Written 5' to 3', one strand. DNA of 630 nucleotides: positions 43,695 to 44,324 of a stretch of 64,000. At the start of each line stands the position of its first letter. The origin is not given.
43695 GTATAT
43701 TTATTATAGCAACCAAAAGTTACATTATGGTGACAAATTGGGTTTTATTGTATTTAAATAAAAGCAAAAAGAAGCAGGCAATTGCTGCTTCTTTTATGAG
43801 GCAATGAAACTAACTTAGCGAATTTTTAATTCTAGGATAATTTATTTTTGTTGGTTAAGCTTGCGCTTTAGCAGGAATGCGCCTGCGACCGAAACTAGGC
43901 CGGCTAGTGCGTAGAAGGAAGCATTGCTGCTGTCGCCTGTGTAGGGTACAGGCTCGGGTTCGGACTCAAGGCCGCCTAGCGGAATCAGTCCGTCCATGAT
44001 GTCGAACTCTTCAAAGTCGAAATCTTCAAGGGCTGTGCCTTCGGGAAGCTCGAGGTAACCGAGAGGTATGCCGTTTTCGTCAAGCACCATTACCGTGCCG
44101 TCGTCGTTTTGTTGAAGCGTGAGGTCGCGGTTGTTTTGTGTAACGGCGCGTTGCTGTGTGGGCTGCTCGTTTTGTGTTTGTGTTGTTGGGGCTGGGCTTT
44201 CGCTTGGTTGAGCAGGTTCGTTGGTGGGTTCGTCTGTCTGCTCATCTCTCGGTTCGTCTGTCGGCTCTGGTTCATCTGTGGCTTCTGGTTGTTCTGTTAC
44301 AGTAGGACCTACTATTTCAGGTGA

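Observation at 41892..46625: Paralogous surface proteins with a non-canonical VPYTGD sorting signal, a shared C-terminal pre-anchor module of about 90 aa, and a shared promoter box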

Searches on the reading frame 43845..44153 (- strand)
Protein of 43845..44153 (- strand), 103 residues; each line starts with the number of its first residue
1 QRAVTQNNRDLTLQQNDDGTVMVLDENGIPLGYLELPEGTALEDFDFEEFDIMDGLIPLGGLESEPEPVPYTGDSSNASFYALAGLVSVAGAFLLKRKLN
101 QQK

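Call 12: find_homologous_proteins(query=window:43845-44153:-, max_evalue=0.01)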
Query seq(103 aa): 4 candidates shared short words with the query, none scored E <= 0.01.
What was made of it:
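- Tried and rejected: The word-indexed homologue search with the 103-aa module found nothing (call 12).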

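Call 15: find_related_loci(query=A1, collection=genome_contigs, flank=10000)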
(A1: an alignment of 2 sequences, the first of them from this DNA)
Query A1 (103 aa) in genome_contigs; peptide patterns used: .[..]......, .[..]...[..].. (x = any residue, [..] = any of these).
133 stretches matched a pattern, but none encodes a relative of the query by tblastn (E <= 1e-3).
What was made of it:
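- Tried and rejected: The genome-collection scan with the module patterns found no relative (call 15).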

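Call 22: search_protein_representatives(alignment_id=A1)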
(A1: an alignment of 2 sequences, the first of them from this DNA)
Query: 2 sequences, 103 profile positions. Proteins with E-value up to 0.001 (for the whole library): 20; up to 1e-10: 3; up to 1e-30: 2. The best 20 are listed.
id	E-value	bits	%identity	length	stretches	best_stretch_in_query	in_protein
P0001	8.7e-56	202.4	-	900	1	1-103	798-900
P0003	3.1e-52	191.0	-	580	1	1-103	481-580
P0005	3.6e-24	100.8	-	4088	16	15-60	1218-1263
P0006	7.8e-08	48.4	-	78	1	23-98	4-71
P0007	1.0e-07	48.0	-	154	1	14-99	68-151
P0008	6.2e-07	45.5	-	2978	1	11-80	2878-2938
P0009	1.4e-06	44.4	-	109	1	8-101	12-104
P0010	1.5e-06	44.3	-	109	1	3-94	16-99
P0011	3.0e-06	43.3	-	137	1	16-97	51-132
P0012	4.8e-06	42.6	-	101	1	18-98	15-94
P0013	1.0e-05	41.6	-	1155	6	8-32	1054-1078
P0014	1.4e-05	41.2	-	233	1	16-92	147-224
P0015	1.7e-05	40.9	-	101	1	17-98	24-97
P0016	3.0e-05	40.1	-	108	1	14-94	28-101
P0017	4.3e-05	39.6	-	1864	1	2-88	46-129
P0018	1.9e-04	37.5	-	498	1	15-86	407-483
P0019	3.7e-04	36.6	-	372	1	15-85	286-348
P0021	6.0e-04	35.9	-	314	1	15-101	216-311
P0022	7.4e-04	35.6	-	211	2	19-98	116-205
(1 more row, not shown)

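Call 29: find_homologous_proteins(query=A2, max_evalue=0.001)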
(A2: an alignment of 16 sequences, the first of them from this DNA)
Query A2 (16 sequences) (103 aa, profile of the alignment): 6 proteins with E <= 0.001 among 2608 candidates.
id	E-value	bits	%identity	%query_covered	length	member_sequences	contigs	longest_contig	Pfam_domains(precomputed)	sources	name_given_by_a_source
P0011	5.1e-27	112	39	78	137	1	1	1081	-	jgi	-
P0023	9.7e-27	111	40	79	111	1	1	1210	-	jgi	-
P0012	1.6e-26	110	34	78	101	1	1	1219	-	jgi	-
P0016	1.7e-26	110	34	81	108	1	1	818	-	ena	-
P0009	1.6e-23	100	32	98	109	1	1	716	-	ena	-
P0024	1.6e-12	65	33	74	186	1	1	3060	-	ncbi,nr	ncbi:MAG: hypothetical protein FWD23_17550, partial [Oscillospiraceae bacterium]|nr:hypothetical pro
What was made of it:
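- Tried and rejected: With the family profile it found only 6 proteins (call 29).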

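Call 31: search_protein_families(library=ncbifam, alignment_id=A2, max_evalue=1)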
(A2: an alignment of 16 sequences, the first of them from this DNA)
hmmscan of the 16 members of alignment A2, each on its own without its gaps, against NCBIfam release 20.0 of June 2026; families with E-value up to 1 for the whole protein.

A. member 1, seq(103 aa): 2 families
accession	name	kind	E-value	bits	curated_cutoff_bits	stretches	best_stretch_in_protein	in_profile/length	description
TIGR01167.1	LPXTG_anchor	domain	0.0001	22.8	15.9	1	70-98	3-32/34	LPXTG cell wall anchor domain-containing protein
NF033073.1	LPXTG_double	subfamily_domain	0.00078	19.4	48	1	48-98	19-64/66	doubled motif LPXTG anchor domain-containing protein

B. families by the number of members that match (of 16 scanned): 10 families
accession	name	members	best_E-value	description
TIGR01167.1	LPXTG_anchor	12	5.6e-05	LPXTG cell wall anchor domain-containing protein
NF033073.1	LPXTG_double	9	8e-05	doubled motif LPXTG anchor domain-containing protein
NF033846.1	Rumino_NPXTG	5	6.5e-06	NPXTG-anchored protein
NF053819.1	EF0750_LPXTG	2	0.0025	EF2685/EF0750 family sortase-dependent surface protein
TIGR03656.1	IsdC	1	0.011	heme uptake protein IsdC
TIGR03063.1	srtB_target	1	0.091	sortase B protein-sorting domain-containing protein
NF040681.2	GPS-CTERM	1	0.096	GPS-CTERM domain-containing protein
NF045529.2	Heimdall-CTERM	1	0.11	Heimdall-CTERM domain-containing surface protein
NF033507.3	Loki-CTERM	1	0.13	Loki-CTERM sorting domain-containing protein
NF007074.0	PRK09525.1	1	0.17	beta-galactosidase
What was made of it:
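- It matches 12 of 16 family members (call 31).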

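Call 32: search_protein_families(library=ncbifam, proteins=[P0006, P0010, P0011, P0014, P0016, P0019, P0022, P0023, P0024, P0012], max_evalue=0.1)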
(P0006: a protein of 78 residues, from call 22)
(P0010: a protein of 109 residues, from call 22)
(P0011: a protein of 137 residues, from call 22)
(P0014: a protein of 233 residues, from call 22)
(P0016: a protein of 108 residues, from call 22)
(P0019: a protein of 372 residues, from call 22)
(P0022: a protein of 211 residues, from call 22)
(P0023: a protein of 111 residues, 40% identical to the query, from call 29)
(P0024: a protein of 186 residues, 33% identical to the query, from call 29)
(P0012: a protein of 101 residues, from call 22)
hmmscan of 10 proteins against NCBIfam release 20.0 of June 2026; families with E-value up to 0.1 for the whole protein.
P0006 (78 aa): 4 families
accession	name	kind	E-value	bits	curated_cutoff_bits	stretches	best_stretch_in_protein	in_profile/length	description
TIGR01167.1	LPXTG_anchor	domain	0.00057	20.4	15.9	1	44-76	3-34/34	LPXTG cell wall anchor domain-containing protein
NF033073.1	LPXTG_double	subfamily_domain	0.0066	16.4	48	1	30-76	20-64/66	doubled motif LPXTG anchor domain-containing protein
NF033846.1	Rumino_NPXTG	domain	0.045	14.1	23.5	0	43-76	1-30/30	NPXTG-anchored protein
TIGR03063.1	srtB_target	domain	0.091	12.8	18.15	0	43-71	1-27/29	sortase B protein-sorting domain-containing protein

P0010 (109 aa): 3 families
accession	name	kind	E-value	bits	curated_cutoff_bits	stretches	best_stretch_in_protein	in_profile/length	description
NF033073.1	LPXTG_double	subfamily_domain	8e-05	22.6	48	1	40-108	4-64/66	doubled motif LPXTG anchor domain-containing protein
TIGR01167.1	LPXTG_anchor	domain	0.0011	19.5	15.9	1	78-108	3-33/34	LPXTG cell wall anchor domain-containing protein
NF033846.1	Rumino_NPXTG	domain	0.0057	16.9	23.5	1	77-99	1-23/30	NPXTG-anchored protein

P0011 (137 aa): 1 family
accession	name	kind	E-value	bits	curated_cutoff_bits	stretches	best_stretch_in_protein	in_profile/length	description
TIGR01167.1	LPXTG_anchor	domain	8.8e-05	23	15.9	1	106-135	3-33/34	LPXTG cell wall anchor domain-containing protein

P0014 (233 aa): 1 family
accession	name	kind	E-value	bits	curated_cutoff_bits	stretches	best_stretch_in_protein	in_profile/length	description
NF033846.1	Rumino_NPXTG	domain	0.097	13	23.5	0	202-229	1-29/30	NPXTG-anchored protein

P0016 (108 aa): 1 family
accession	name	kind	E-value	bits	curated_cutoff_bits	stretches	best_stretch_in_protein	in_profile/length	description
TIGR01167.1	LPXTG_anchor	domain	0.085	13.6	15.9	0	80-106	3-31/34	LPXTG cell wall anchor domain-containing protein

P0019 (372 aa): 0 families

P0022 (211 aa): 4 families
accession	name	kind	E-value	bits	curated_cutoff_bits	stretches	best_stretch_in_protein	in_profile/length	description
NF033846.1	Rumino_NPXTG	domain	1.4e-05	25.2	23.5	1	178-205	1-29/30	NPXTG-anchored protein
TIGR01167.1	LPXTG_anchor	domain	0.00023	21.7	15.9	1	179-207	3-33/34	LPXTG cell wall anchor domain-containing protein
NF053819.1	EF0750_LPXTG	subfamily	0.0091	16.5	47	1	168-207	62-105/105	EF2685/EF0750 family sortase-dependent surface protein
TIGR03656.1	IsdC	equivalog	0.035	13.9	155.85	1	174-207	182-216/219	heme uptake protein IsdC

P0023 (111 aa): 4 families
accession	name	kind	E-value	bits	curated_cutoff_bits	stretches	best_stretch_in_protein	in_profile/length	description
TIGR01167.1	LPXTG_anchor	domain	0.0055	17.3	15.9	1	78-106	2-33/34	LPXTG cell wall anchor domain-containing protein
NF033846.1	Rumino_NPXTG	domain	0.013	15.7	23.5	1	79-106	2-29/30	NPXTG-anchored protein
NF033073.1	LPXTG_double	subfamily_domain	0.029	14.4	48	0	74-108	29-65/66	doubled motif LPXTG anchor domain-containing protein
NF053819.1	EF0750_LPXTG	subfamily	0.051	14.1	47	1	69-105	63-100/105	EF2685/EF0750 family sortase-dependent surface protein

P0024 (186 aa): 1 family
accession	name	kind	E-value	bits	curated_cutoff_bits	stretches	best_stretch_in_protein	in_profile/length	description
TIGR01167.1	LPXTG_anchor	domain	0.026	15.2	15.9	1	151-181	3-32/34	LPXTG cell wall anchor domain-containing protein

P0012 (101 aa): 1 family
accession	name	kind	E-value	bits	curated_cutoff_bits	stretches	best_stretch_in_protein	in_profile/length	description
NF033073.1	LPXTG_double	subfamily_domain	0.015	15.3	48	1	64-96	31-65/66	doubled motif LPXTG anchor domain-containing protein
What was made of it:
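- On NPXTG-anchored / sortase B targets (NF033846, TIGR03063): Among relatives, 5 of 16 match NF033846 and one passes (25.2 bits against 23.5) (calls 31, 32).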

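Call 38: predict_structure(alignment_id=A2)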
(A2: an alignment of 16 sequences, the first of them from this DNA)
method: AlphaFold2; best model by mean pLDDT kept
length: 103 residues; sequences in the alignment: 16
mean_pLDDT: 84.2   pTM: 0.52
mean pLDDT of the five models: 84.2, 84.0, 82.4, 82.0, 80.3
residues with pLDDT >= 90: 43; 70-90: 42; 50-70: 18; < 50: 0
segments of 3 or more residues with pLDDT < 50: none
pLDDT, mean of each block of 10 residues (from residue 1): 93 91 94 91 90 87 59 69 86 87 70
secondary structure, 60 per line:
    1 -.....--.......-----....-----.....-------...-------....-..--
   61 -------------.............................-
elements in order: E2-6 E9-15 E21-24 E30-34 H52-55 H74-102

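Call 40: fold_search(model_id=the predicted structure, library=pdb)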
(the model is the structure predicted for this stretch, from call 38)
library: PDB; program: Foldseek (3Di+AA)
matches with E <= 10: 954; with E <= 0.001: 0
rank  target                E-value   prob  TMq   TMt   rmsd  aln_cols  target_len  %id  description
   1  6kac_B                9.5e-02  0.66  0.25  0.07   5.9        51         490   18  Cryo-EM structure of the C2S2-type PSII-LHCII supercomplex from Chlamydomonas reihardtii (released 2019-10-23)
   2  9is4_b                1.9e-01  0.44  0.24  0.07   6.0        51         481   22  Cryo-EM structure of a TEF30-associated intermediate C2S-type PSII-LHCII supercomplex from Chlamydomonas reinhardtii (released 2025-05-21)
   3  9l5v_b                2.1e-01  0.41  0.24  0.07   6.0        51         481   20  cryo-EM structure of PSII-ACPII from Rhodomonas sp. NIES-2332 (released 2025-11-26)
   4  8r2i_B                2.3e-01  0.47  0.25  0.07   5.5        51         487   18  Cryo-EM Structure of native Photosystem II assembly intermediate from Chlamydomonas reinhardtii (released 2024-01-31)
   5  8xlp_B                2.6e-01  0.51  0.22  0.05   5.5        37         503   19  Structure of inactive Photosystem II associated with CAC antenna from Rhodomonas Salina (released 2024-07-31)
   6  8c29_B                3.1e-01  0.51  0.25  0.06   5.1        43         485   12  Cryo-EM structure of photosystem II C2S2 supercomplex from Norway spruce (Picea abies) at 2.8 Angstrom resolution (released 2023-07-26)
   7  8eqm_B                3.1e-01  0.35  0.21  0.06   6.7        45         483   22  Structure of a dimeric photosystem II complex acclimated to far-red light (released 2022-12-28)
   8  9i4t_B                3.3e-01  0.38  0.24  0.07   6.1        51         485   14  Photosystem II from Arabidopsis thaliana (released 2026-03-25)
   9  8wb4_B                3.7e-01  0.33  0.24  0.07   5.9        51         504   18  Structure of PSII-ACPII supercomplex from cryptophyte algae (released 2024-06-05)
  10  9kqb_B                3.7e-01  0.25  0.20  0.06   6.3        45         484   22  PSII-FCPII supercomplex from haptophyte Chrysotila roscoffensis (released 2025-05-07)
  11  6wj6_B                3.7e-01  0.20  0.22  0.06   8.4        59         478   15  Cryo-EM structure of apo-Photosystem II from Synechocystis sp. PCC 6803 (released 2020-08-26)
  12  7lo5_B                3.7e-01  0.08  0.16  0.03   9.9        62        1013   19  cryoEM structure DrdV-DNA complex (released 2021-03-17)
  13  9g6k_Lm               4.0e-01  0.11  0.20  0.12  18.1       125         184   14  LSU structure derived from the LSU sample of the mitoribosome from T. gondii. (released 2024-12-11)
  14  6r5x_A                4.2e-01  0.51  0.27  0.33   2.8        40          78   20  8-bladed beta-propeller formed by four 2-bladed fragments (released 2019-11-13)
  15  8kde_B                4.2e-01  0.30  0.25  0.07   5.8        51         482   22  Cryo-EM structure of an intermediate-state complex during the process of photosystem II repair (released 2024-06-19)
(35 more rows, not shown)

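Call 43: find_encoding_contigs(protein=P0008, flank=10000, max_places=4)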
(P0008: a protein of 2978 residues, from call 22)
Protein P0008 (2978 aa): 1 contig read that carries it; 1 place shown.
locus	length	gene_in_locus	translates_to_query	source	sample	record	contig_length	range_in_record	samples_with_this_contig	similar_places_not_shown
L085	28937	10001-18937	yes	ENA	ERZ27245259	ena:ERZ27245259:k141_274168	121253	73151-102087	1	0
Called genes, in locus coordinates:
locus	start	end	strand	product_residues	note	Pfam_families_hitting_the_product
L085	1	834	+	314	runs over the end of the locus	PF01510:Amidase_2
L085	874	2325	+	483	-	PF03446:NAD_binding_2, PF00393:6PGD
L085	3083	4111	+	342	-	PF03009:GDPD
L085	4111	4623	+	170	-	PF13302:Acetyltransf_3 (weak), PF00583:Acetyltransf_1 (weak)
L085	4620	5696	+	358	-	PF00294:PfkB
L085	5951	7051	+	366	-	PF01208:URO-D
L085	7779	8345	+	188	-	PF12869:tRNA_anti-like (weak)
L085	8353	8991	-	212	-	-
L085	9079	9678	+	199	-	PF13238:AAA_18 (weak), PF13671:AAA_33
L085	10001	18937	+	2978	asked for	PF22904:NOMO1-like_2nd (faint), PF13620:CarboxypepD_reg (weak), PF17210:SdrD_B (weak), PF17802:SpaA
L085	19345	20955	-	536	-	PF13687:DUF4153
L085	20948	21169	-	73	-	PF13443:HTH_26, PF01381:HTH_3 (weak), PF12844:HTH_19 (weak)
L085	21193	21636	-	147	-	PF11188:DUF2975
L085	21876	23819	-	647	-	PF07973:tRNA_SAD, PF00587:tRNA-synt_2b, PF03129:HGTP_anticodon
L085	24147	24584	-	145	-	PF02142:MGS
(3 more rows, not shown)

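Call 83: find_encoding_contigs(protein=P0019, flank=10000, max_places=3)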
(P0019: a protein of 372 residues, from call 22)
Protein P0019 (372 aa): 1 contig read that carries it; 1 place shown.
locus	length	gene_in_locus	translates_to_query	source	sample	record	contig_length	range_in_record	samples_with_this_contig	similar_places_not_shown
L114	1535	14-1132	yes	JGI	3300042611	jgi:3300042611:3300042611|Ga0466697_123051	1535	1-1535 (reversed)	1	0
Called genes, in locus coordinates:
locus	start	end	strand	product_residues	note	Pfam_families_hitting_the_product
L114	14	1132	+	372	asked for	-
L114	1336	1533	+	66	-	?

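Call 84: find_encoding_contigs(protein=P0018, flank=10000, max_places=3)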
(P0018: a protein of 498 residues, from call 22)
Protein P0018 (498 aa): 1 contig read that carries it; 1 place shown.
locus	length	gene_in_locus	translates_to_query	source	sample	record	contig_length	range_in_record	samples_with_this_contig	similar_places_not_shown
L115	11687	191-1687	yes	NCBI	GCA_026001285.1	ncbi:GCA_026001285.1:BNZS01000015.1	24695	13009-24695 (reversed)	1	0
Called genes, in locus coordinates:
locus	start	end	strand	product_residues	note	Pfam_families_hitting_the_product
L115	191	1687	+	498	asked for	-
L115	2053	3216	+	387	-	PF03447:NAD_binding_3, PF00742:Homoserine_dh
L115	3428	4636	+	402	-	PF01594:AI-2E_transport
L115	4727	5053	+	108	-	-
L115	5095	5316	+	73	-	-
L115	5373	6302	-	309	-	PF01430:HSP33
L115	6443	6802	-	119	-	PF04229:GrpB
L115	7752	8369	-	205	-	PF23023:Anti-Pycsar_Apyc1 (faint), PF00753:Lactamase_B, PF19583:ODP (weak)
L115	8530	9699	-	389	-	-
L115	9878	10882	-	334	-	PF02899:Phage_int_SAM_1 (weak), PF00589:Phage_integrase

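Call 85: find_encoding_contigs(protein=P0021, flank=10000, max_places=3)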
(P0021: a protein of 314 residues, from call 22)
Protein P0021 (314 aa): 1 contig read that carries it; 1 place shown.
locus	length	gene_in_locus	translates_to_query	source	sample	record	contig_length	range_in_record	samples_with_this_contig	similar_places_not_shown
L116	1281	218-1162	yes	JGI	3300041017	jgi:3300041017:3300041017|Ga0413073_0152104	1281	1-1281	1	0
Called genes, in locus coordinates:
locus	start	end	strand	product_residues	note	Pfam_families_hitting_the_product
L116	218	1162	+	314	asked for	-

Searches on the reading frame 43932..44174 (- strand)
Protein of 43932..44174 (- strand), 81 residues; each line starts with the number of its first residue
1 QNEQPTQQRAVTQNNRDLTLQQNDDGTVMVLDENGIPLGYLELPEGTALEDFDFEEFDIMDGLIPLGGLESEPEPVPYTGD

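Call 63: search_solved_structures(query=A7, max_evalue=10, show_alignments=3)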
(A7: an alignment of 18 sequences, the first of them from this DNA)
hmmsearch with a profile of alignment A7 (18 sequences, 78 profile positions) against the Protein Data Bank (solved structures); distinct sequences matched with E-value up to 10: 10.
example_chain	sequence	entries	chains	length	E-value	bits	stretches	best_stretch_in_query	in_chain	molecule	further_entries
1nkw_H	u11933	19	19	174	0.16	15.1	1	18-41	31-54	50S ribosomal protein L13 | ribosomal protein L13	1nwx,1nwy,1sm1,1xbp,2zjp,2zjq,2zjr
4v49_BH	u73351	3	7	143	0.2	14.8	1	20-41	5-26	50S ribosomal protein L13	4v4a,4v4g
5dm6_G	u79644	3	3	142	0.22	14.7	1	20-41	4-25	50S ribosomal protein L13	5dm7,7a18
7a0r_G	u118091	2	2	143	0.22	14.7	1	20-41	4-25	50S ribosomal protein L13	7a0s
4c8q_A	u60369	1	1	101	0.54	13.4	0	10-43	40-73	SM-LIKE PROTEIN LSM1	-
5myj_BM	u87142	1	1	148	0.84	12.8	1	16-41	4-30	50S ribosomal protein L13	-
6z1p_Ao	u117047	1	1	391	0.95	12.6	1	9-41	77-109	50S ribosomal protein L13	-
4m75_A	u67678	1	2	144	1.3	12.2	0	10-43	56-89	U6 snRNA-associated Sm-like protein Lsm1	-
4c92_A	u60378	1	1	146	1.3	12.2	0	10-43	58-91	SM-LIKE PROTEIN LSM1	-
5oak_A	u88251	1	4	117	1.8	11.8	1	24-45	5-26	Bazooka, isoform C,LD29223p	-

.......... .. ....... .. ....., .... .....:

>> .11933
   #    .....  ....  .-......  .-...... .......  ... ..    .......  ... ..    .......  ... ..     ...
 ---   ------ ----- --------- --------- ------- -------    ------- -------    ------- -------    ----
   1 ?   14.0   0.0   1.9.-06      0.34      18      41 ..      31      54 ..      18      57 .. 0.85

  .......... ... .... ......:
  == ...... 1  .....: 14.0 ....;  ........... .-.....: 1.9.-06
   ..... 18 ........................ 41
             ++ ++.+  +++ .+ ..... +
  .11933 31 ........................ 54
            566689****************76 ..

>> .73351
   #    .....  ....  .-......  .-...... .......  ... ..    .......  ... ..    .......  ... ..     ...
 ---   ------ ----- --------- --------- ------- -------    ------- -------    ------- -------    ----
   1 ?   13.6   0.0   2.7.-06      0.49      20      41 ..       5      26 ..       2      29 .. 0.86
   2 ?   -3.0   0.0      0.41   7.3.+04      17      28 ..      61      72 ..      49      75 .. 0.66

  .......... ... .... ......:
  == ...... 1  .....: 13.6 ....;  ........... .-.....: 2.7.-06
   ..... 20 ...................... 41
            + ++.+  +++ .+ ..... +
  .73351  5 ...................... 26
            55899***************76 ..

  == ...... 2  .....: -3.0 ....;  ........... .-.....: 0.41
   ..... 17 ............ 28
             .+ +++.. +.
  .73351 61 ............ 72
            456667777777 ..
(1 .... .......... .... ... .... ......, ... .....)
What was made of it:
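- On Any described domain, for the pre-anchor module: The PDB profile search has a best E of 0.16 (call 63).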

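Call 70: predict_structure(alignment_id=A7)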
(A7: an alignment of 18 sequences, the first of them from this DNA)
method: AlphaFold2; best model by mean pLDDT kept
length: 81 residues; sequences in the alignment: 18
mean_pLDDT: 80.2   pTM: 0.62
mean pLDDT of the five models: 80.2, 80.1, 80.1, 79.1, 77.3
residues with pLDDT >= 90: 23; 70-90: 38; 50-70: 17; < 50: 3
segments of 3 or more residues with pLDDT < 50: none
pLDDT, mean of each block of 10 residues (from residue 1): 69 90 88 92 86 87 74 58 53
secondary structure, 60 per line:
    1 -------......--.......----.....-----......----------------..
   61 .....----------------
elements in order: E8-13 E16-22 E27-31 E37-42 H59-62 E63-65
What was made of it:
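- AF2 gives pLDDT 84 and 80, with about 90 over the core: four antiparallel strands, then a short helix and a strand (calls 38, 70). It is predicted to be a compact fold, not a linker (calls 38, 70).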

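Call 72: fold_search(model_id=the predicted structure, library=pdb)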
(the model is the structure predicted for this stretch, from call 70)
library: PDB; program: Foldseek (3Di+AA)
matches with E <= 10: 1053; with E <= 0.001: 0
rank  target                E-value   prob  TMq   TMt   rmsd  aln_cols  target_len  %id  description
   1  6kac_B                1.5e-01  0.51  0.30  0.07   6.4        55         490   16  Cryo-EM structure of the C2S2-type PSII-LHCII supercomplex from Chlamydomonas reihardtii (released 2019-10-23)
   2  7tsz_B                2.0e-01  0.60  0.34  0.11   3.9        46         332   20  BamABCDE bound to substrate EspP class 1 (released 2022-03-30)
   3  9dkh_C                2.3e-01  0.91  0.37  0.10   2.5        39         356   23  CryoEM structures of yeast cytoplasmic dynein in the presence of ATP and Lis1. (released 2025-05-28)
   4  9dj7_C                2.6e-01  0.92  0.39  0.11   2.6        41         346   22  CryoEM structures of yeast cytoplasmic dynein in the presence of ATP and Lis1. (released 2025-05-28)
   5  9is4_b                2.6e-01  0.30  0.28  0.07   6.7        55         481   20  Cryo-EM structure of a TEF30-associated intermediate C2S-type PSII-LHCII supercomplex from Chlamydomonas reinhardtii (released 2025-05-21)
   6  7peq_AJ               2.9e-01  0.60  0.39  0.04  13.8        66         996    9  Model of the outer rings of the human nuclear pore complex (released 2021-10-20)
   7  7k58_E                3.3e-01  0.63  0.35  0.07   7.2        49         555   18  Structure of outer-arm dyneins bound to microtubule with microtubule binding state 1(MTBS-1) (released 2021-09-29)
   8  9l5v_b                3.3e-01  0.30  0.29  0.07   6.5        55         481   18  cryo-EM structure of PSII-ACPII from Rhodomonas sp. NIES-2332 (released 2025-11-26)
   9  7mgm_C                3.8e-01  0.89  0.38  0.10   2.6        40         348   22  Structure of yeast cytoplasmic dynein with AAA3 Walker B mutation bound to Lis1 (released 2022-01-19)
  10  7mgm_B                3.8e-01  0.85  0.37  0.10   2.6        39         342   23  Structure of yeast cytoplasmic dynein with AAA3 Walker B mutation bound to Lis1 (released 2022-01-19)
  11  8r2i_B                4.0e-01  0.33  0.30  0.07   6.1        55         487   16  Cryo-EM Structure of native Photosystem II assembly intermediate from Chlamydomonas reinhardtii (released 2024-01-31)
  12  9dld_C                4.2e-01  0.85  0.37  0.10   2.5        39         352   23  CryoEM structures of yeast cytoplasmic dynein in the presence of ATP and Lis1. (released 2025-05-28)
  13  9dmw_C                4.8e-01  0.80  0.37  0.10   2.5        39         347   23  CryoEM structures of yeast cytoplasmic dynein in the presence of ATP and Lis1. (released 2025-06-04)
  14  7tt2_B                4.8e-01  0.44  0.32  0.09   4.1        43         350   23  BamABCDE bound to substrate EspP class 3 (released 2022-03-30)
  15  9hcj_R0               4.8e-01  0.23  0.34  0.02  17.9        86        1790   10  D. discoideum nuclear pore complex (released 2024-12-25)
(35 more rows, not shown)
